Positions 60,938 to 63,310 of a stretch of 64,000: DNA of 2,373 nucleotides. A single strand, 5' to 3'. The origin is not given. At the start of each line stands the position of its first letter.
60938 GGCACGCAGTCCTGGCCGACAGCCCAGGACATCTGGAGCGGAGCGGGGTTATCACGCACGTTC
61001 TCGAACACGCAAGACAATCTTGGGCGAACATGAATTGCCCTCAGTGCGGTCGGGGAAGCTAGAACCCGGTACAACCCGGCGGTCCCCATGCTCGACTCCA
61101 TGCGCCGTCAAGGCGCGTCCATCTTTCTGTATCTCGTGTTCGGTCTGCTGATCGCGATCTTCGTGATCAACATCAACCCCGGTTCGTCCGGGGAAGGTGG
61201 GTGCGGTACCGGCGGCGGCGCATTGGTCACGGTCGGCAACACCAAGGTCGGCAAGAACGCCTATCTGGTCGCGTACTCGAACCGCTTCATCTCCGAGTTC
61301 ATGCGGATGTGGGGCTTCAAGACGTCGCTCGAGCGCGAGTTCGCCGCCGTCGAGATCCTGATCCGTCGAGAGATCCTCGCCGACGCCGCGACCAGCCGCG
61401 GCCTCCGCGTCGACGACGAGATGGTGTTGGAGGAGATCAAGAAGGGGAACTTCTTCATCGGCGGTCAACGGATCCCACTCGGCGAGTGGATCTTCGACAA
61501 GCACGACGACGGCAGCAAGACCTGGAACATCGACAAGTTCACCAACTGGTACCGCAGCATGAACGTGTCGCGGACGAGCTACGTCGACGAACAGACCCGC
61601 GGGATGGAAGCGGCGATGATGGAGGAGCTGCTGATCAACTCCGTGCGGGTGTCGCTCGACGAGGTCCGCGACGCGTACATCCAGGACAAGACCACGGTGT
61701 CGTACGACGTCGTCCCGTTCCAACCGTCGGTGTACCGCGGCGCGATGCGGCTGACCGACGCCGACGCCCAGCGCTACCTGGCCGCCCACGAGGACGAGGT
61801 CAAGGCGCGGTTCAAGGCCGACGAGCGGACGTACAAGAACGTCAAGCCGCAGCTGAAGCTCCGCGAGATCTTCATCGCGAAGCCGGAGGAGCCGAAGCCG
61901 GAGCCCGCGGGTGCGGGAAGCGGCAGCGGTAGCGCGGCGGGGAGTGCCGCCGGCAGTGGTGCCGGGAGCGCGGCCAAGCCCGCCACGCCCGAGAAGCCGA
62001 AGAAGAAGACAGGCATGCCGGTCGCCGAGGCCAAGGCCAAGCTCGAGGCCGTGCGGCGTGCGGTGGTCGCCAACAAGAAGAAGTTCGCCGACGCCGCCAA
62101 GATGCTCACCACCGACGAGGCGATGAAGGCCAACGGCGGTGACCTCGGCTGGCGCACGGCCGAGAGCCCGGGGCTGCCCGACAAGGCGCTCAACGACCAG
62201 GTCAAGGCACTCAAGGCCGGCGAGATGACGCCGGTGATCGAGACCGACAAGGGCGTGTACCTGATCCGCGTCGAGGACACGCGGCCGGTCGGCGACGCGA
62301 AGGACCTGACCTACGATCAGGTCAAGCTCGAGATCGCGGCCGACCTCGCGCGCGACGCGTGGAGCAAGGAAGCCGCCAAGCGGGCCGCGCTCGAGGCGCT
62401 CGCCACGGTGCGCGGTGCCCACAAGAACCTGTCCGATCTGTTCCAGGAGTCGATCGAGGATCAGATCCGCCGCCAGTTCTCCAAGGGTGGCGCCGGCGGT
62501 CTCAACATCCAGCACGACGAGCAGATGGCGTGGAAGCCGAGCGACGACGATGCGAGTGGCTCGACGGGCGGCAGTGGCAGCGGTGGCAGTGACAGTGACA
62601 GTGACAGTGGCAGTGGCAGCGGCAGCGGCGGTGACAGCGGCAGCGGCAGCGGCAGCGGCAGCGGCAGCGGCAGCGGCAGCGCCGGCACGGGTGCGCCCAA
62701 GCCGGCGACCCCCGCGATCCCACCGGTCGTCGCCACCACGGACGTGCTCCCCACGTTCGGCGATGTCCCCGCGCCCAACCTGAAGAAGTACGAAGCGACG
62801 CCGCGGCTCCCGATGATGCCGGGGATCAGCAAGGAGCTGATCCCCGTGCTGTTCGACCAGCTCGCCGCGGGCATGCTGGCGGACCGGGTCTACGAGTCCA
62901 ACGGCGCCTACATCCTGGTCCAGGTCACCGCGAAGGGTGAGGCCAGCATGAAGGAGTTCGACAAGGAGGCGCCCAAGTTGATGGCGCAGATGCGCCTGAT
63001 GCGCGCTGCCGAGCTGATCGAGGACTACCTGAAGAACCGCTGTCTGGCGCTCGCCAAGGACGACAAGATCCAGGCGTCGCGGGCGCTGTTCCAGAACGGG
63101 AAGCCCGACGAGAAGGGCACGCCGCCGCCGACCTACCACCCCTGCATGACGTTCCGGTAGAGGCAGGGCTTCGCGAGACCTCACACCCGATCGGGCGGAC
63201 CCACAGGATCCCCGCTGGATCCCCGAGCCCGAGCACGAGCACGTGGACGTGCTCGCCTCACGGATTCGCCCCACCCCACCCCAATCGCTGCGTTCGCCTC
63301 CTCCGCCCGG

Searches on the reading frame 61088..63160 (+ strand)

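Call 78: search_protein_families(library=pfam, proteins=[window:61088-63160:+], max_evalue=0.00001)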
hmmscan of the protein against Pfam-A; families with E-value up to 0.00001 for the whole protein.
window:61088-63160:+ (690 aa): 4 families
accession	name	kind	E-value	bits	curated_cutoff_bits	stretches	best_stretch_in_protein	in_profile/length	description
PF13616.12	Rotamase_3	-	1.3e-15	58.4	22.5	1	312-398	33-115/116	PPIC-type PPIASE domain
PF00639.27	Rotamase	-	2.4e-13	51.3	21.7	1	307-397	10-97/97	PPIC-type PPIASE domain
PF13624.11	SurA_N_3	-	1.8e-11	44.6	27.2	1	1-123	1-123/162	SurA-like N-terminal domain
PF13145.12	Rotamase_2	-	1e-07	33.2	27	1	312-413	27-120/121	PPIC-type PPIASE domain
